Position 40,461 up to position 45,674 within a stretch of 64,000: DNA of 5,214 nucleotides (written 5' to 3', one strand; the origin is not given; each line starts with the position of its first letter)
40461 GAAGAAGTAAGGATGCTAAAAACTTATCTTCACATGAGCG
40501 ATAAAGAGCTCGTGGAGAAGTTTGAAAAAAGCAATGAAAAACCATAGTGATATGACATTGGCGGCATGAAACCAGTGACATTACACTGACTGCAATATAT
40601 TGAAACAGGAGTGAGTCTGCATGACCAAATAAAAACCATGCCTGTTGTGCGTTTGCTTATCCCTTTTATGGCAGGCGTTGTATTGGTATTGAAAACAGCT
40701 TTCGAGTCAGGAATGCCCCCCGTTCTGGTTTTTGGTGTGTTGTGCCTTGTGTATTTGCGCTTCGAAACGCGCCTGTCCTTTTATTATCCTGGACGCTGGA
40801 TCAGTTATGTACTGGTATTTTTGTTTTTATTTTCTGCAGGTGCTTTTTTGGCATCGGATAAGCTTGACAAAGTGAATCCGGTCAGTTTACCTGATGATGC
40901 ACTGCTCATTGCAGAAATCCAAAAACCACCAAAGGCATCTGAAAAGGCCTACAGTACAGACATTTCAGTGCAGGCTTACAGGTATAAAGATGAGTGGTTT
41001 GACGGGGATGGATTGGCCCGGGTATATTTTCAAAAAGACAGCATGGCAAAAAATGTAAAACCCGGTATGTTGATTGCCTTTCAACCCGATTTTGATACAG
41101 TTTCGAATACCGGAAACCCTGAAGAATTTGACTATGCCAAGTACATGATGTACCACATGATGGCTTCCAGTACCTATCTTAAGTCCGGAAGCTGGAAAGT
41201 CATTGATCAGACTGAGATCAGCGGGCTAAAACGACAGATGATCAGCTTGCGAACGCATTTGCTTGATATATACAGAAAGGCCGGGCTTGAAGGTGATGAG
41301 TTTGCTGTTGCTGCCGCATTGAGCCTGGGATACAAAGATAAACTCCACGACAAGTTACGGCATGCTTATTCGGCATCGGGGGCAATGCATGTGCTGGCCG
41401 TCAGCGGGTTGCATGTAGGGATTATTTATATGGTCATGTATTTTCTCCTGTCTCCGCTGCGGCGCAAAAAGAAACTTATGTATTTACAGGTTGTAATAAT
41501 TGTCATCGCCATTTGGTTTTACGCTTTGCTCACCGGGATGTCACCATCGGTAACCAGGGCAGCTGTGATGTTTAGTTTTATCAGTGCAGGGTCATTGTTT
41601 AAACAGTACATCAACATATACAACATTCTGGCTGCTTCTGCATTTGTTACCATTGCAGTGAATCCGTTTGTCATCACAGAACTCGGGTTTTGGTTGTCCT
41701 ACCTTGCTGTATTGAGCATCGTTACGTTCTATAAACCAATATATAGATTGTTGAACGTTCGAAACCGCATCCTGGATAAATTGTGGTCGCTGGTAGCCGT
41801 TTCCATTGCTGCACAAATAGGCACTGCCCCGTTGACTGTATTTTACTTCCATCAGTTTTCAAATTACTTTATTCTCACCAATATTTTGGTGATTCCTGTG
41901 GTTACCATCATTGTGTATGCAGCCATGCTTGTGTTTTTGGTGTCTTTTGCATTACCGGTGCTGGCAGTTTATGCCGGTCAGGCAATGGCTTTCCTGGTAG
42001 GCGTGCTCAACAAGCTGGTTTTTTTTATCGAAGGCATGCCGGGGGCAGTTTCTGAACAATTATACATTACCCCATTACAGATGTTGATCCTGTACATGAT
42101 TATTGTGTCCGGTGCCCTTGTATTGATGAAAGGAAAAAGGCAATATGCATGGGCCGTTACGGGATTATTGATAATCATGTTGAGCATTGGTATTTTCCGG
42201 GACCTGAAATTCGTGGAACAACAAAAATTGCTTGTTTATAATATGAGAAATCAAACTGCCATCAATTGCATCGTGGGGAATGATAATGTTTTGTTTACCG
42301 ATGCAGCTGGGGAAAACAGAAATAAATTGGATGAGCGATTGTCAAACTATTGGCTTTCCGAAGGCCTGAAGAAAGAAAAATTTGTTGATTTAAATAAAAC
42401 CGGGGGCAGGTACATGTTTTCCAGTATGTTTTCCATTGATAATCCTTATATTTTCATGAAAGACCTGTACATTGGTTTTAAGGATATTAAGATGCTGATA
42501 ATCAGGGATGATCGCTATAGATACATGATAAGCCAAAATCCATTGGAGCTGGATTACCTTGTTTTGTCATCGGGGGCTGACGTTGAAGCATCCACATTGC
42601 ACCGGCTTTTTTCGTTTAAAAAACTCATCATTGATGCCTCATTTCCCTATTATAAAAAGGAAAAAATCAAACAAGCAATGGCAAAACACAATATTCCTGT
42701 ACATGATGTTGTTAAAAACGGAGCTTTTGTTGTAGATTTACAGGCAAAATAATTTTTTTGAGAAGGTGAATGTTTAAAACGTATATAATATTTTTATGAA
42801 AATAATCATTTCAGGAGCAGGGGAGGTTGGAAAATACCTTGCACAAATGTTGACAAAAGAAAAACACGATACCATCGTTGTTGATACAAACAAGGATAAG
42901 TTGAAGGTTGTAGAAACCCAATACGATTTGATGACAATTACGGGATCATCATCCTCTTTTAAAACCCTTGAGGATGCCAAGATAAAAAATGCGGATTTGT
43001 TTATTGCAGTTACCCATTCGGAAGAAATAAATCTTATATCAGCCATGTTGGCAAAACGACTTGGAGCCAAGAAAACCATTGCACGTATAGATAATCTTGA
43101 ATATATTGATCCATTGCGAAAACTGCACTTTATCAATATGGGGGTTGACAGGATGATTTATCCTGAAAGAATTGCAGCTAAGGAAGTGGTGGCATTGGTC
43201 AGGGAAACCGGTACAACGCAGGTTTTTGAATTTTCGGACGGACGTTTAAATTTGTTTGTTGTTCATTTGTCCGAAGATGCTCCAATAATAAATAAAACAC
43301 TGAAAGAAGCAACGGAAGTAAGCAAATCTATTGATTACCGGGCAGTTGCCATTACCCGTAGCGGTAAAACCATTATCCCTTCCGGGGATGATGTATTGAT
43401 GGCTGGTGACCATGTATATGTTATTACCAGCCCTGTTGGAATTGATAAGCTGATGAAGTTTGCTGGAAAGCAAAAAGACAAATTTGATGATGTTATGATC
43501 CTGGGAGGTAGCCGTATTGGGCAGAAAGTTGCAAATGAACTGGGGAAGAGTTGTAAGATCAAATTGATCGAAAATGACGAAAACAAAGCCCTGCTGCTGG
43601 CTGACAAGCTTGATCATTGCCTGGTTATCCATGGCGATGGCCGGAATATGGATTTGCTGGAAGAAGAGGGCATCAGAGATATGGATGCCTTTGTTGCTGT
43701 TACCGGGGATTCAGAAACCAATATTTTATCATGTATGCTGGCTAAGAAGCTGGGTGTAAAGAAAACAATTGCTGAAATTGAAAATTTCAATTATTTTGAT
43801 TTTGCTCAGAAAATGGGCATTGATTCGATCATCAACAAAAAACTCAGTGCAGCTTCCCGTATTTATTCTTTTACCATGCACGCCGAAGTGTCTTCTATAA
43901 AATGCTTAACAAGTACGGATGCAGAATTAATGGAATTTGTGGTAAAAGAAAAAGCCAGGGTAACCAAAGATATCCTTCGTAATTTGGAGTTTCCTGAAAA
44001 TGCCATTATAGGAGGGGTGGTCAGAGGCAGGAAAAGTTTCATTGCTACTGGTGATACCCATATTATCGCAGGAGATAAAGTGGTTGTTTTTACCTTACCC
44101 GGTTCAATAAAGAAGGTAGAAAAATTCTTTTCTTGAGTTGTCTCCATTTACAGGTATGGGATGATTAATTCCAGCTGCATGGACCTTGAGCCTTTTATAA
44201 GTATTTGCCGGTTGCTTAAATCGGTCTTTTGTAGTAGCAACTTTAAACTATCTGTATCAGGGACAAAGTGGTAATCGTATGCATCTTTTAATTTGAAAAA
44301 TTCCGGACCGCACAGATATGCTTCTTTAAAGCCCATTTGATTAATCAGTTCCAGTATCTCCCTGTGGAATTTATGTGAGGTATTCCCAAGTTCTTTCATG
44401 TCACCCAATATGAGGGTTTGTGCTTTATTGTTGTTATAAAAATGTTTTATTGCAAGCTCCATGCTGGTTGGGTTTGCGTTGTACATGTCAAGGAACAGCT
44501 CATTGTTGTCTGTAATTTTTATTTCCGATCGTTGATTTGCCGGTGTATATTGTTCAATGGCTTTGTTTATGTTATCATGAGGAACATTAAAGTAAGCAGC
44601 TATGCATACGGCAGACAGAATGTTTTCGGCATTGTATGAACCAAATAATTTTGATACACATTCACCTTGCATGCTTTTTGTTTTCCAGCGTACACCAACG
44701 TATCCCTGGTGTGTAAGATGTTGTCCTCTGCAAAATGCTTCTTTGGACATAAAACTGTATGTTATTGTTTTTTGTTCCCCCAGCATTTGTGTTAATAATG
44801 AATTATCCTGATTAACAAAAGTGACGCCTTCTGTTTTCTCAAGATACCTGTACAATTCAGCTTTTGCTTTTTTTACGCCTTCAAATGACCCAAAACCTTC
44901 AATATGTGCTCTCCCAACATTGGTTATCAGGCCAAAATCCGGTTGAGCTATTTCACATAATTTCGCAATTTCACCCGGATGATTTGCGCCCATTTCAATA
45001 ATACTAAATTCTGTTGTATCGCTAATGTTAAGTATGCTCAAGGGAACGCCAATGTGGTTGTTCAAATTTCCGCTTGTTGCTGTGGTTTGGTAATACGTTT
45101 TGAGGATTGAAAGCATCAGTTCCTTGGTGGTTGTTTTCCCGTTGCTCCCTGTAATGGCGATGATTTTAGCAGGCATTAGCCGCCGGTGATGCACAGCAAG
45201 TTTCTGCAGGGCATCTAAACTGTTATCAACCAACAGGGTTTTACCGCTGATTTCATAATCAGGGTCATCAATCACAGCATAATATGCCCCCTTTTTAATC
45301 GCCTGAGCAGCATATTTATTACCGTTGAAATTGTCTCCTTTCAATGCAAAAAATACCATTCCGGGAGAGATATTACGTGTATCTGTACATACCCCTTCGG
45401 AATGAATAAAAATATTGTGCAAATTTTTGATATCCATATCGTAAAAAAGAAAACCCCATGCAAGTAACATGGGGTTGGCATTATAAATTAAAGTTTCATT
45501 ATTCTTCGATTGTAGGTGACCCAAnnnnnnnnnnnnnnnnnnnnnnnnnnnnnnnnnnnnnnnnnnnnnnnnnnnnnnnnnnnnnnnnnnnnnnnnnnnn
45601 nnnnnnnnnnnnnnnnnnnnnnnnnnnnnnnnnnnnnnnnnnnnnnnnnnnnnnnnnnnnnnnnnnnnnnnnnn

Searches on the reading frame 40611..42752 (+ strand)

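Call 61: search_protein_families(library=pfam, proteins=[window:40611-42752:+], max_evalue=0.00001)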
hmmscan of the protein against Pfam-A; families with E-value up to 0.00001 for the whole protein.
window:40611-42752:+ (713 aa): 2 families
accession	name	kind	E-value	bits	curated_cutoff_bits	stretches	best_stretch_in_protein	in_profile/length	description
PF03772.21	Competence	-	2e-60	204.9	23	1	237-506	1-268/270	Competence protein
PF13567.11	DUF4131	-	1.3e-13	51.4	31.6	1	37-193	11-162/165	Domain of unknown function (DUF4131)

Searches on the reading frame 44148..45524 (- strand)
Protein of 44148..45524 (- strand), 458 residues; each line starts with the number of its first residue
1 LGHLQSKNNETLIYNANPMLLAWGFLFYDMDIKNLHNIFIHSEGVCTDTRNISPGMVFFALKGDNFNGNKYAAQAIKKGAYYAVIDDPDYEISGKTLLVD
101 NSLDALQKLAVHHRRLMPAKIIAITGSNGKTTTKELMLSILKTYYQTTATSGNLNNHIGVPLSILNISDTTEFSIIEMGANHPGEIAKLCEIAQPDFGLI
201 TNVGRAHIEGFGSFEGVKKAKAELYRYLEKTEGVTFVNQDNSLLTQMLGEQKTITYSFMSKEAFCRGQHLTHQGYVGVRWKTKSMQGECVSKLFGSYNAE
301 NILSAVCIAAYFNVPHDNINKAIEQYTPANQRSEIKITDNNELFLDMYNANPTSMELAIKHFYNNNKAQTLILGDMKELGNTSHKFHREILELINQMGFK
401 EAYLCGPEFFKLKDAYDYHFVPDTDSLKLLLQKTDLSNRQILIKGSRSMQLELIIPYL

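Call 62: search_protein_families(library=ncbifam, proteins=[window:44148-45524:-], max_evalue=0.00001)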
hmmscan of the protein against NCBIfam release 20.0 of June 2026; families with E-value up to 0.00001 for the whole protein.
window:44148-45524:- (458 aa): 25 families
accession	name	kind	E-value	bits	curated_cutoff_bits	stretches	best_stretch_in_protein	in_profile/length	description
TIGR01143.1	murF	subfamily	1.7e-116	389.6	288.6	1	47-458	1-418/418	UDP-N-acetylmuramoyl-tripeptide--D-alanyl-D-alanine ligase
NF008896.0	PRK11929.1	equivalog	3.5e-105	352.8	1023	1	37-456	522-954/965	bifunctional UDP-N-acetylmuramoyl-L-alanyl-D-glutamate--2,6-diaminopimelate ligase MurE/UDP-N-acetylmuramoyl-tripeptide--D-alanyl-D-alanine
NF008897.0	PRK11930.1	equivalog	3.3e-74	250.3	804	1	42-455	24-450/822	bifunctional UDP-N-acetylmuramoyl-tripeptide:D-alanyl-D-alanine ligase/alanine racemase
NF008041.0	PRK10773.1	equivalog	1e-73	248.7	551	1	42-455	24-444/453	UDP-N-acetylmuramoyl-tripeptide--D-alanyl-D-alanine ligase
NF010693.0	PRK14093.1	equivalog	7.6e-61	206.2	544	1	43-450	29-456/479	UDP-N-acetylmuramoylalanyl-D-glutamyl-2,6-diaminopimelate--D-alanyl-D-alanine ligase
NF001126.0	PRK00139.1-4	equivalog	9.3e-34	116.8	373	2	40-159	21-144/486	UDP-N-acetylmuramoyl-L-alanyl-D-glutamate--2,6-diaminopimelate ligase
NF001124.0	PRK00139.1-2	equivalog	2.8e-31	108.8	476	2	43-156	29-146/500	UDP-N-acetylmuramoyl-L-alanyl-D-glutamate--2,6-diaminopimelate ligase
TIGR01085.1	murE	subfamily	3.6e-30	105.3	257.3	2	43-167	5-133/472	UDP-N-acetylmuramyl-tripeptide synthetase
TIGR01087.1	murD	equivalog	7.3e-24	84.6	211.95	1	113-380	100-354/441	UDP-N-acetylmuramoyl-L-alanine--D-glutamate ligase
NF001123.0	PRK00139.1-1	equivalog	1e-22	80.5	586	1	45-361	23-369/493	UDP-N-acetylmuramoyl-L-alanyl-D-glutamate--2,6-diaminopimelate ligase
NF010628.0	PRK14022.1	equivalog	2e-19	69.7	536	2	41-152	34-144/483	UDP-N-acetylmuramoyl-L-alanyl-D-glutamate--L-lysine ligase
TIGR01082.1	murC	equivalog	2.3e-19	69.8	335.1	1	120-365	101-343/449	UDP-N-acetylmuramate--L-alanine ligase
NF053645.1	pMurC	equivalog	3.3e-19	69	560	1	120-252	103-235/492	pseudomurein biosynthesis peptide ligase pMurC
NF053648.1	pMurE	equivalog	6.4e-16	58.1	600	1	119-372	98-358/464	pseudomurein biosynthesis peptide ligase pMurE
NF033197.0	F430_CfbE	equivalog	2.8e-14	52.9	250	1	105-386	85-360/430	coenzyme F430 synthase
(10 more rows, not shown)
